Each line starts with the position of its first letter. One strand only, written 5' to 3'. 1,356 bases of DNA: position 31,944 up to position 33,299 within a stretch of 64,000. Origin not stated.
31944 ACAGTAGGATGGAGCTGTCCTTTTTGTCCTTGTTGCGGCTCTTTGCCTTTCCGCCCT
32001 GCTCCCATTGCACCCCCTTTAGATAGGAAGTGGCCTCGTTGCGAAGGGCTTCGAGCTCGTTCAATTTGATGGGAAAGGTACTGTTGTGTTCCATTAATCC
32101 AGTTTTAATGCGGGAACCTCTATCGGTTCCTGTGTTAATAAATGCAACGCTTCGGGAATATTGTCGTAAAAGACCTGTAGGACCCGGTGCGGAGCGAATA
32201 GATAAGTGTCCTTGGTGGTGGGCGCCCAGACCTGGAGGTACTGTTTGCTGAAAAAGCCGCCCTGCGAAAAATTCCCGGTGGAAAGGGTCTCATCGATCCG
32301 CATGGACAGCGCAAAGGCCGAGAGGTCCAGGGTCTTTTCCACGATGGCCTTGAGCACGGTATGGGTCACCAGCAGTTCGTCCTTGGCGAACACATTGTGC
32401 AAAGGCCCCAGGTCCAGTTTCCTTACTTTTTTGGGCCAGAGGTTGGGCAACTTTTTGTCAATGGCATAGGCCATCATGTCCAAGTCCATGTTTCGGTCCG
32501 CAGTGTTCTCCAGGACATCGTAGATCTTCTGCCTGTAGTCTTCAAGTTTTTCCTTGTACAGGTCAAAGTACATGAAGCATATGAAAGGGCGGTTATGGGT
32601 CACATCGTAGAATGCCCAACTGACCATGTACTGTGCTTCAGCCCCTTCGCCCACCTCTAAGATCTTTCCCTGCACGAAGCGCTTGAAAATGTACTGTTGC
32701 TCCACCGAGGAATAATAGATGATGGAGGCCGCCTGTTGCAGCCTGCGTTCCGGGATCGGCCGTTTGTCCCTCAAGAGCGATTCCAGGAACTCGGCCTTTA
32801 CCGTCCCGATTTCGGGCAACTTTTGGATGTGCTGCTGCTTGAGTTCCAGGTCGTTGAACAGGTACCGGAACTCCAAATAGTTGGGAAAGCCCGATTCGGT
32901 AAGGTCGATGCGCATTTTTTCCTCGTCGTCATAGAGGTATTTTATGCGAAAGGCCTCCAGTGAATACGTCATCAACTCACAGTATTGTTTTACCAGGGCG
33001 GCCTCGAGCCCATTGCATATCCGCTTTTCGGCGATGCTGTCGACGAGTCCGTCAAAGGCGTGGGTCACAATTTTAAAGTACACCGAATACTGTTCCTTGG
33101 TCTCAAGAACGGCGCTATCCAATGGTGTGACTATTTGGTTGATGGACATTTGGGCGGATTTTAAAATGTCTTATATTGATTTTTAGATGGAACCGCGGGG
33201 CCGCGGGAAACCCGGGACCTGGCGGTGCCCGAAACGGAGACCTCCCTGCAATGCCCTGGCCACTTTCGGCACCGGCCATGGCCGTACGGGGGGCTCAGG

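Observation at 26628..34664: Six-gene AAA+ / coiled-coil / membrane-protein cluster with no recognisable family for five of six products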

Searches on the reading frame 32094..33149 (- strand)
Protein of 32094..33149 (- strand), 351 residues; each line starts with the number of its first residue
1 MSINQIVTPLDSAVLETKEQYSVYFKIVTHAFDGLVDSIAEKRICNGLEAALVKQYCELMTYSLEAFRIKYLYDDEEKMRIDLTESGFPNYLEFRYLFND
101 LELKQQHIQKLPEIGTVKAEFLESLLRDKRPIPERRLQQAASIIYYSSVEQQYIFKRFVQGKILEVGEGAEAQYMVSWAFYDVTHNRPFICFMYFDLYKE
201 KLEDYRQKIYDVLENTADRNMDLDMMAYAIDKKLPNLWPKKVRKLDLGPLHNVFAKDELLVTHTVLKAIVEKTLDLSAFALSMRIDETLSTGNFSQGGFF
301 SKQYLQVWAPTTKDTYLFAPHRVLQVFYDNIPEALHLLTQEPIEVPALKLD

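Call 3: search_protein_families(library=pfam, proteins=[window:32094-33149:-], max_evalue=1)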
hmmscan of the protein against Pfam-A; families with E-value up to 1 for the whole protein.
window:32094-33149:- (351 aa): 0 families

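Call 4: search_protein_families(library=ncbifam, proteins=[window:32094-33149:-], max_evalue=1)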
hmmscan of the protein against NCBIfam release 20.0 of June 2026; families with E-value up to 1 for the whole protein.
window:32094-33149:- (351 aa): 1 family
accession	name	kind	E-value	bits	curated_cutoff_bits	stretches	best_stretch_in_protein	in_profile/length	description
TIGR04264.1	hyperosmo_Ebh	equivalog_domain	0.045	10.5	250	1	192-242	345-394/2354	hyperosmolarity resistance protein Ebh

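Call 5: search_protein_families(library=padloc, proteins=[window:32094-33149:-], max_evalue=1)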
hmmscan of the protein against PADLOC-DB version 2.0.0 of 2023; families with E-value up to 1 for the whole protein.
window:32094-33149:- (351 aa): 0 families

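Call 7: search_protein_families(library=phrogs, proteins=[window:32094-33149:-], max_evalue=0.1)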
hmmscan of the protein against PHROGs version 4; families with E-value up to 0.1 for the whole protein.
window:32094-33149:- (351 aa): 0 families

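Call 21: search_solved_structures(query=A2, max_evalue=1)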
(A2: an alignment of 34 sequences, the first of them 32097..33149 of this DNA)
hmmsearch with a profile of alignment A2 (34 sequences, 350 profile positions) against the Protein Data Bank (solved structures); distinct sequences matched with E-value up to 1: 1.
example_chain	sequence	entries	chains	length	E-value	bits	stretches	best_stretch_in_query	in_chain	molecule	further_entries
3egq_A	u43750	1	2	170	0.048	16.3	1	136-216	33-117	TetR family Transcriptional regulator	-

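Call 55: search_protein_representatives(protein=window:32094-33149:-)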
Query: 351 residues. Proteins with E-value up to 0.001 (for the whole library): 247; up to 1e-10: 152; up to 1e-30: 25. The best 150 are listed.
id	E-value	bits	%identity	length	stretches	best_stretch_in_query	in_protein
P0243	7.1e-119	413.4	51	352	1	1-349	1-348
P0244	2.1e-98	346.1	70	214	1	138-350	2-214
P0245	2.2e-97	342.8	56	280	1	1-280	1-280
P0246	3.4e-73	263.3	57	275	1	6-199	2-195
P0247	7.0e-70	252.4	40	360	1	3-334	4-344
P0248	1.0e-68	248.6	57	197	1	6-195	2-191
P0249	2.5e-65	237.4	40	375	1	6-348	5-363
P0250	1.4e-58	215.3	34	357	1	3-348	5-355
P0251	1.6e-57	211.8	60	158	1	193-350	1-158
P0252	1.2e-51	192.5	54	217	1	6-168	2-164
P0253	4.0e-49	184.2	31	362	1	1-348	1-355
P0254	2.0e-41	158.9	31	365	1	10-341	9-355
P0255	1.8e-40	155.7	53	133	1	217-346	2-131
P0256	7.8e-38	147.1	56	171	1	126-243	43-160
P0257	1.2e-37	146.5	54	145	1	6-134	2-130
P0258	5.6e-36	140.9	31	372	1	7-305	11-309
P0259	1.5e-35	139.5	28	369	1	4-342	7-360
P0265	5.8e-32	127.8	32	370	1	5-339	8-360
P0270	2.3e-29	119.2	32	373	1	13-256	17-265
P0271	3.3e-29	118.7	32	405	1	13-260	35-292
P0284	9.7e-25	104.0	27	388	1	7-315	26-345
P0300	4.0e-22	95.4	26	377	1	7-277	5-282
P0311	1.8e-20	89.9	25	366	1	10-302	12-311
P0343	1.1e-16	77.5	27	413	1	47-341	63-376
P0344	2.2e-16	76.5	22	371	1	11-307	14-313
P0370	1.4e-13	67.3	23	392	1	15-300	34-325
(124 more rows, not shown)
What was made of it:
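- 32094..33149 (-): P2: 351-aa soluble protein of a widespread family not in Pfam. Two-domain alpha+beta fold with no solved relative. 247 clusters at 50% identity with E<=1e-3 (call 55).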

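Call 58: search_protein_families(library=pfam, alignment_id=A8, max_evalue=0.001)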
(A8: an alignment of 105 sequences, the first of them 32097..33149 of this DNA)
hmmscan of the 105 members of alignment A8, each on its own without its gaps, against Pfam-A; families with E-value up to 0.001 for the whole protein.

A. member 1, window:32097-33149:- (351 aa): 0 families

B. families by the number of members that match (of 105 scanned): 0 families
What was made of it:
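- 32094..33149 (-): None of 105 members hits Pfam (call 58).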

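Call 61: find_related_loci(query=A9, collection=metagenome_contigs, flank=9000)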
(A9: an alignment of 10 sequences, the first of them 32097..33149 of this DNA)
Query A9 (351 aa) in metagenome_contigs; peptide patterns used: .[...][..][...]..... (x = any residue, [..] = any of these).
293 stretches matched a pattern; 216 encode a relative of the query (tblastn E <= 1e-3); the best 80 are kept; 80 distinct loci.
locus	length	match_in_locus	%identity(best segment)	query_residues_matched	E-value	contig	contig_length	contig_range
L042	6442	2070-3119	75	1-350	3e-180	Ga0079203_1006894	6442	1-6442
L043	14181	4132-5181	72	1-351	1e-176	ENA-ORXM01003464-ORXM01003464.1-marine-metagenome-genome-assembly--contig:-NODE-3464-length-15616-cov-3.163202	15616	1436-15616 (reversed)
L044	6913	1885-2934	70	1-351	4e-176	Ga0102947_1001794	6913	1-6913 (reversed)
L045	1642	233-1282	70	1-351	0e+0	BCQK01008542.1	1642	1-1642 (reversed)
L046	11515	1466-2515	70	1-351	1e-174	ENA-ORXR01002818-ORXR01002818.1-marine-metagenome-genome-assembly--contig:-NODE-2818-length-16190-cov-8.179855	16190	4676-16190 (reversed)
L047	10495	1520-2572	70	1-351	2e-173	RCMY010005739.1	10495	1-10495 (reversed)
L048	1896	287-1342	70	1-351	0e+0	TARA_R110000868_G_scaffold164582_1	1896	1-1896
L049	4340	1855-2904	69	1-351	5e-178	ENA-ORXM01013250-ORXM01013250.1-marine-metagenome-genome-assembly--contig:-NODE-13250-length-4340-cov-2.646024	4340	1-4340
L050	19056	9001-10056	69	1-351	6e-172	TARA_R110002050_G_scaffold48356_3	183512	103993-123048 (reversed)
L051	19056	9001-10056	70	1-351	1e-171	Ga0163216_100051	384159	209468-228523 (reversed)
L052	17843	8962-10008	70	1-350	7e-172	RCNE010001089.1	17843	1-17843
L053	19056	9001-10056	69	1-351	2e-171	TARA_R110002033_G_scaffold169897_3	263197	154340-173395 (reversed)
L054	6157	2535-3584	68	1-351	3e-172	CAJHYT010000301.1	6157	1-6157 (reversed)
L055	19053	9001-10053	69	1-351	4e-170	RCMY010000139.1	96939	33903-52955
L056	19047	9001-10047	68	1-350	4e-170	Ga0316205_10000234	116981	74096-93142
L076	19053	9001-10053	55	1-351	6e-138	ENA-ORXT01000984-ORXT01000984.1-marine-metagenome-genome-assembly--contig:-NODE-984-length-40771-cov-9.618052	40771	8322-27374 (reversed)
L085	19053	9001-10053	54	1-351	6e-137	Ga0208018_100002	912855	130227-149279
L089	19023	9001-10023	55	4-345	1e-136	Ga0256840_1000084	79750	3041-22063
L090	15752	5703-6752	55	1-350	2e-136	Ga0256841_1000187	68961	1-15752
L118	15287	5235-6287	54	1-351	2e-132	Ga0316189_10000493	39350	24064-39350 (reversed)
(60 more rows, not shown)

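Call 65: predict_structure(alignment_id=A8)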
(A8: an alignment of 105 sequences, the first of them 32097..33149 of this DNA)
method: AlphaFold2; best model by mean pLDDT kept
length: 351 residues; sequences in the alignment: 105
mean_pLDDT: 95.8   pTM: 0.92
mean pLDDT of the five models: 95.8, 95.3, 95.0, 95.0, 94.8
residues with pLDDT >= 90: 333; 70-90: 12; 50-70: 2; < 50: 4
segments of 3 or more residues with pLDDT < 50: 1-4
pLDDT, mean of each block of 10 residues (from residue 1): 61 94 97 98 97 98 97 94 96 97 97 97 97 95 97 97 92 96 97 96 97 97 98 98 98 97 98 98 98 95 97 98 98 98 97 80
secondary structure, 60 per line:
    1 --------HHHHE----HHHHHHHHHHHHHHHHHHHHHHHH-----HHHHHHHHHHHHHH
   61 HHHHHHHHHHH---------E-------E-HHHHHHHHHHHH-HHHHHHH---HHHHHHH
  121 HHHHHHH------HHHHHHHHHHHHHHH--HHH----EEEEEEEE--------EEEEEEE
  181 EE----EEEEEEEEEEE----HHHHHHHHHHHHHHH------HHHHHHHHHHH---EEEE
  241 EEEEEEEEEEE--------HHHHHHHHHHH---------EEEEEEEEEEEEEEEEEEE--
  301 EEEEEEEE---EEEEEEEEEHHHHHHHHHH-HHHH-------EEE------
elements in order: H9-12 H18-41 H47-71 H91-102 H104-110 H114-127 H134-148 E158-165 E174-182 E187-197 H202-216 H223-233 E237-251 H260-270 E280-298 E301-308 E312-320 H321-330 H332-335 E343-345
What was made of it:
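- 32094..33149 (-): AF2 pLDDT 95.8, pTM 0.92 (call 65).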

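Call 67: search_protein_families(library=pfam, proteins=[L089:2586-4466:+, L089:4447-5721:+, L089:6332-8977:+, L089:10064-11299:+, L089:11314-12189:+, L089:12299-13441:+, L089:13625-14428:-, L089:14533-16539:-], max_evalue=0.001)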
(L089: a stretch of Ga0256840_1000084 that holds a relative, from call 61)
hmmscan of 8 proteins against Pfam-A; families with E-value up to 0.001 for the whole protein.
L089:2586-4466:+ (626 aa): 2 families
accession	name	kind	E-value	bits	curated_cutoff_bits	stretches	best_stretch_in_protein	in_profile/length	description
PF00905.27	Transpeptidase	-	2.7e-58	198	22.1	1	249-581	1-295/299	Penicillin binding protein transpeptidase domain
PF03717.20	PBP_dimer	-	3.1e-39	135.7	24.4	1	49-211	4-177/180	Penicillin-binding Protein dimerisation domain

L089:4447-5721:+ (424 aa): 1 family
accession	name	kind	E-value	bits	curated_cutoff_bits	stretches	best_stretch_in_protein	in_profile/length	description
PF01098.24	FTSW_RODA_SPOVE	-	7.6e-81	272.3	26.4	2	214-421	161-355/356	Cell cycle protein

L089:6332-8977:+ (881 aa): 1 family
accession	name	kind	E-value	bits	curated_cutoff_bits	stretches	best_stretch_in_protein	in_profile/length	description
PF05170.20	AsmA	-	1.9e-10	40.6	29.8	1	3-718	7-605/607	AsmA family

L089:10064-11299:+ (411 aa): 4 families
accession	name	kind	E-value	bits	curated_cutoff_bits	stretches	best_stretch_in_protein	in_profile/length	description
PF00534.26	Glycos_transf_1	-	1.1e-25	90.6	26.4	1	228-382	7-170/172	Glycosyl transferases group 1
PF13692.12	Glyco_trans_1_4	-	7.2e-19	68.9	27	1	238-350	3-121/142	Glycosyl transferases group 1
PF20706.3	GT4-conflict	-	2.2e-05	24.1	26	1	280-337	254-314/385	Family 4 Glycosyltransferase in conflict systems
PF13524.12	Glyco_trans_1_2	-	0.00044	20.6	25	0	267-398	13-142/144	Glycosyl transferase-like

L089:11314-12189:+ (291 aa): 1 family
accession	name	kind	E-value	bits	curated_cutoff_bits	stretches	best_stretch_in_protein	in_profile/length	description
PF18922.5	DUF5672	-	2.9e-35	121.8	24.4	1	135-266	12-148/164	Protein of unknown function (DUF5672)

L089:12299-13441:+ (380 aa): 3 families
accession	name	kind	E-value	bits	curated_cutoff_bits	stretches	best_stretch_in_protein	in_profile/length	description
PF13692.12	Glyco_trans_1_4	-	8.9e-17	62.1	27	1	217-345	3-142/142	Glycosyl transferases group 1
PF00534.26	Glycos_transf_1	-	3.8e-09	36.7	26.4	1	216-358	16-171/172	Glycosyl transferases group 1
PF13524.12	Glyco_trans_1_2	-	0.00038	20.9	25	1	235-356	5-125/144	Glycosyl transferase-like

L089:13625-14428:- (267 aa): 1 family
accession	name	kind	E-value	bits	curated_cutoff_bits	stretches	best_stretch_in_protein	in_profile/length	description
PF20102.4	DUF6492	-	2.1e-09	37.4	22.9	1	10-205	16-208/291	Family of unknown function (DUF6492)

L089:14533-16539:- (668 aa): 1 family
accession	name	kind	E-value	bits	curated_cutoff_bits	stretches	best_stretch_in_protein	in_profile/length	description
PF00884.28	Sulfatase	-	8.5e-35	120.9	25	1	299-575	1-301/301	Sulfatase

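Call 68: fold_search(model_id=the predicted structure, library=pdb)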
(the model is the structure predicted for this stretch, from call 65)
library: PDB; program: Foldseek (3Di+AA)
matches with E <= 10: 425; with E <= 0.001: 0
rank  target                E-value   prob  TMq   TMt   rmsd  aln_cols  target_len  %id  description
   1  6z87_C                1.5e-01  0.30  0.16  0.23  10.6       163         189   15  human GTP cyclohydrolase I (released 2020-12-09)
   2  7ala_D                1.9e-01  0.28  0.15  0.24  11.7       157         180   14  human GCH-GFRP inhibitory complex (released 2021-10-13)
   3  7alb_H                2.0e-01  0.21  0.17  0.27  17.4       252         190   11  human GCH-GFRP stimulatory complex 7-deaza-GTP bound (released 2021-10-13)
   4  7alb_B                2.0e-01  0.16  0.16  0.25  17.5       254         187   12  human GCH-GFRP stimulatory complex 7-deaza-GTP bound (released 2021-10-13)
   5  1is8_A                2.3e-01  0.13  0.15  0.24  17.2       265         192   13  Crystal structure of rat GTPCHI/GFRP stimulatory complex plus Zn (released 2002-02-20)
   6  7alc_B                3.0e-01  0.21  0.15  0.28  10.3       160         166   16  human GCH-GFRP stimulatory complex (released 2021-10-13)
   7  4o7j_A                3.0e-01  0.08  0.14  0.22  11.0       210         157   11  Crystal structure of CarG (released 2014-03-12)
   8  8ofk_CCC              3.2e-01  0.06  0.13  0.14  20.2       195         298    8  Crystal structure of the cysteine-rich Gallus gallus urate oxidase in complex with the 8-azaxanthine inhibitor under (released 2024-01-17)
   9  7alb_R                3.4e-01  0.15  0.18  0.27  17.3       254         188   11  human GCH-GFRP stimulatory complex 7-deaza-GTP bound (released 2021-10-13)
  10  6z86_D                3.6e-01  0.14  0.16  0.26  17.8       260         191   13  human GTP cyclohydrolase I in complex with 7-deaza-GTP (released 2020-12-09)
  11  8ofk_BBB              3.6e-01  0.08  0.13  0.15  19.6       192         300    7  Crystal structure of the cysteine-rich Gallus gallus urate oxidase in complex with the 8-azaxanthine inhibitor under (released 2024-01-17)
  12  7ala_E                3.8e-01  0.18  0.16  0.27  10.9       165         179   16  human GCH-GFRP inhibitory complex (released 2021-10-13)
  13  7alc_E                4.0e-01  0.18  0.16  0.27  11.1       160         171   14  human GCH-GFRP stimulatory complex (released 2021-10-13)
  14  6z88_D                4.2e-01  0.16  0.15  0.27  10.3       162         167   16  human GTP cyclohydrolase I in complex with allosteric inhibitor (released 2020-12-09)
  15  6z87_A                4.2e-01  0.13  0.15  0.22  10.7       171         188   13  human GTP cyclohydrolase I (released 2020-12-09)
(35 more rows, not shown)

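Call 78: find_encoding_contigs(protein=P0270, flank=8000, max_places=3)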
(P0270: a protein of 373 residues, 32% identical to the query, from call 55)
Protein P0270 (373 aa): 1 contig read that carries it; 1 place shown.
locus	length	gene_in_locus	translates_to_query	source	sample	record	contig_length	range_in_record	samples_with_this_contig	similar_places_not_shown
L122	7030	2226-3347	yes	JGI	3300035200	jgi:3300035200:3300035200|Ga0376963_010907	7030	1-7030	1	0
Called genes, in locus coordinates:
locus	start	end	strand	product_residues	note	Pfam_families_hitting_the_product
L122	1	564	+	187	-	?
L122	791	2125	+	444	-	-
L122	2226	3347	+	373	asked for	-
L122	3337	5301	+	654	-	PF00004:AAA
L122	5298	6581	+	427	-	PF20343:DUF6638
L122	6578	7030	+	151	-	?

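Call 79: find_encoding_contigs(protein=P0344, flank=9000, max_places=2)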
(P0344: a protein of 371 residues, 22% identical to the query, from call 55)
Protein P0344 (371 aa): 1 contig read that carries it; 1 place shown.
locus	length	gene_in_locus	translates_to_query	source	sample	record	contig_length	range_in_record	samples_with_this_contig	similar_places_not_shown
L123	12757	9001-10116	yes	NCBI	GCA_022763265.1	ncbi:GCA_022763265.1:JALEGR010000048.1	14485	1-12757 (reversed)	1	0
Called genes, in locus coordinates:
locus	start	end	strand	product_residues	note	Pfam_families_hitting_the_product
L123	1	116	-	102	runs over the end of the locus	-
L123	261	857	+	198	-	PF00406:ADK, PF13207:AAA_17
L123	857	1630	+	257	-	PF00557:Peptidase_M24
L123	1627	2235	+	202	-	PF00334:NDK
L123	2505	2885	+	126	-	PF09997:DUF2238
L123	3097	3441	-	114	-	PF00453:Ribosomal_L20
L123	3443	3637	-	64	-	PF01632:Ribosomal_L35p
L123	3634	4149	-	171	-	PF05198:IF3_N, PF00707:IF3_C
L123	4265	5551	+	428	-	PF02655:ATP-grasp_3 (weak), PF07478:Dala_Dala_lig_C, PF13535:ATP-grasp_4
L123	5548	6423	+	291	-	PF08443:RimK, PF02955:GSH-S_ATP (weak)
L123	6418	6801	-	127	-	PF07681:DoxX, PF05514:HR_lesion (weak)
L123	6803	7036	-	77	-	PF05768:Glrx-like (faint), PF00462:Glutaredoxin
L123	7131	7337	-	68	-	-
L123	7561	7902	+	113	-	-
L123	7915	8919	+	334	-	-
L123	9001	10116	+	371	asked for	-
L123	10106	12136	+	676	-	-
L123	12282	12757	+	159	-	PF20343:DUF6638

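Call 80: find_encoding_contigs(protein=P0284, flank=9000, max_places=2)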
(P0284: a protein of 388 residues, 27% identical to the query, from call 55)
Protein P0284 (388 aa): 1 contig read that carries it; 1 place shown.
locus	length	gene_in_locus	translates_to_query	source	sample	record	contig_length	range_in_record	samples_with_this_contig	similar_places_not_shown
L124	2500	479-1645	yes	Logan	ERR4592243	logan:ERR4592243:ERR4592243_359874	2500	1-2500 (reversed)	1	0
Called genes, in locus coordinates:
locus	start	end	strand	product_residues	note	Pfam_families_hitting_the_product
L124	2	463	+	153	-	?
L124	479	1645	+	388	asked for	-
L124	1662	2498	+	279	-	?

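Call 81: find_encoding_contigs(protein=P0253, flank=9000, max_places=2)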
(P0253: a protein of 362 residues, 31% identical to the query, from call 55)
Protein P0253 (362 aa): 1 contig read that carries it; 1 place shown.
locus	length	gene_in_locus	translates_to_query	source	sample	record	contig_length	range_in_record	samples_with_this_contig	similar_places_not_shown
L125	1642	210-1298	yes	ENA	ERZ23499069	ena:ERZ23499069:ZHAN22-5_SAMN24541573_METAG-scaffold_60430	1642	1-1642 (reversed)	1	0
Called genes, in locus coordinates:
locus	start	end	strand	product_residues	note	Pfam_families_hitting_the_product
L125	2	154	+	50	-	?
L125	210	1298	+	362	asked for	-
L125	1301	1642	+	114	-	?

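Call 82: find_encoding_contigs(protein=P0370, flank=9000, max_places=2)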
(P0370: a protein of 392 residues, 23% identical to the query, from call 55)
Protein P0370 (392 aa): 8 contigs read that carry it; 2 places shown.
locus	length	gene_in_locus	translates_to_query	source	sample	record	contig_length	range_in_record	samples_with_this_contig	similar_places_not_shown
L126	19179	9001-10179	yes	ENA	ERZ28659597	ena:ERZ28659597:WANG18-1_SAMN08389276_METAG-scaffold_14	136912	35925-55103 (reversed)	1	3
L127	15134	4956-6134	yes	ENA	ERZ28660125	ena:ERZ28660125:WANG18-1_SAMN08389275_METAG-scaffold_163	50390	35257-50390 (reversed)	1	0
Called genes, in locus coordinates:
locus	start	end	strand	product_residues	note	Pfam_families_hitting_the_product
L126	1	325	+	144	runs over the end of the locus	-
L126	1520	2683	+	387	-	-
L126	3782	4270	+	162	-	PF01625:PMSR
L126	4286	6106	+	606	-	-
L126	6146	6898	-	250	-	-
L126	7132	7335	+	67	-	-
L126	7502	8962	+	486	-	-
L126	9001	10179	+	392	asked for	-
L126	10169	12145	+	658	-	PF00004:AAA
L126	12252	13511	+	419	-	PF20343:DUF6638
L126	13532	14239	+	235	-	-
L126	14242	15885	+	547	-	-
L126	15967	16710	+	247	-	PF13739:PdaC (weak), PF11738:DUF3298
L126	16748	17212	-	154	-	-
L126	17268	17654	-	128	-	PF07681:DoxX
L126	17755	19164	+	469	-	PF01225:Mur_ligase, PF08245:Mur_ligase_M, PF02875:Mur_ligase_C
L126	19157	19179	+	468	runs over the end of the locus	PF21377:MurD_N, PF21799:MurD-like_N, PF08245:Mur_ligase_M, PF02875:Mur_ligase_C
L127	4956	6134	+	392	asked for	-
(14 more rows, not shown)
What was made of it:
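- Mur ligases and a DUF3298/PdaC-like gene lie next to L126 (call 82).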

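Call 85: find_encoding_contigs(protein=P0258, flank=9000, max_places=1)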
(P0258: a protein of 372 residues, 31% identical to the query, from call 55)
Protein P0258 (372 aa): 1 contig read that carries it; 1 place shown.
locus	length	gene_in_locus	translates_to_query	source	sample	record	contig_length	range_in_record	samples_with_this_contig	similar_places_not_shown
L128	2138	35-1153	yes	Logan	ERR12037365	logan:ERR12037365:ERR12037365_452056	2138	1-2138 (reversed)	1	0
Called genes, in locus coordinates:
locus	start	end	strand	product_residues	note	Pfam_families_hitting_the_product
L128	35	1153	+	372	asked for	-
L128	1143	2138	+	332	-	?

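Call 86: find_encoding_contigs(protein=P0271, flank=9000, max_places=1)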
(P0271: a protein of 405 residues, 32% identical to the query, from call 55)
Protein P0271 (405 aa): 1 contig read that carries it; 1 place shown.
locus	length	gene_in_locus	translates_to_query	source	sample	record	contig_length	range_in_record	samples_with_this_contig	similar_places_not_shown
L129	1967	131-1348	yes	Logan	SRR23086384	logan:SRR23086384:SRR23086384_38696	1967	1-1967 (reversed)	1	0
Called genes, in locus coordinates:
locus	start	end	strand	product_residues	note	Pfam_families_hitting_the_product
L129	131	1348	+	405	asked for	-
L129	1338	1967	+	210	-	?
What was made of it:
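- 32094..33149 (-): The stop overlaps the AAA start here and by 11 nt in L122, L123, L126, L128 and L129 (calls 78, 79, 82, 85, 86).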

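Call 87: find_encoding_contigs(protein=P0311, flank=9000, max_places=1)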
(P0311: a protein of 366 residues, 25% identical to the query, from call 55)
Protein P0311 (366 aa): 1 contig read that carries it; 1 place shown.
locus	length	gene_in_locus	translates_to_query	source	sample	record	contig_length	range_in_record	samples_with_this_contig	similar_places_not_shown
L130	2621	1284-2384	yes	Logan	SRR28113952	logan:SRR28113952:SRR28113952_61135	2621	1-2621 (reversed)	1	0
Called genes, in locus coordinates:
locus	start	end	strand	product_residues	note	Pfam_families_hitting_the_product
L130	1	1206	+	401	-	?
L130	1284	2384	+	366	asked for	-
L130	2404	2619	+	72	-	?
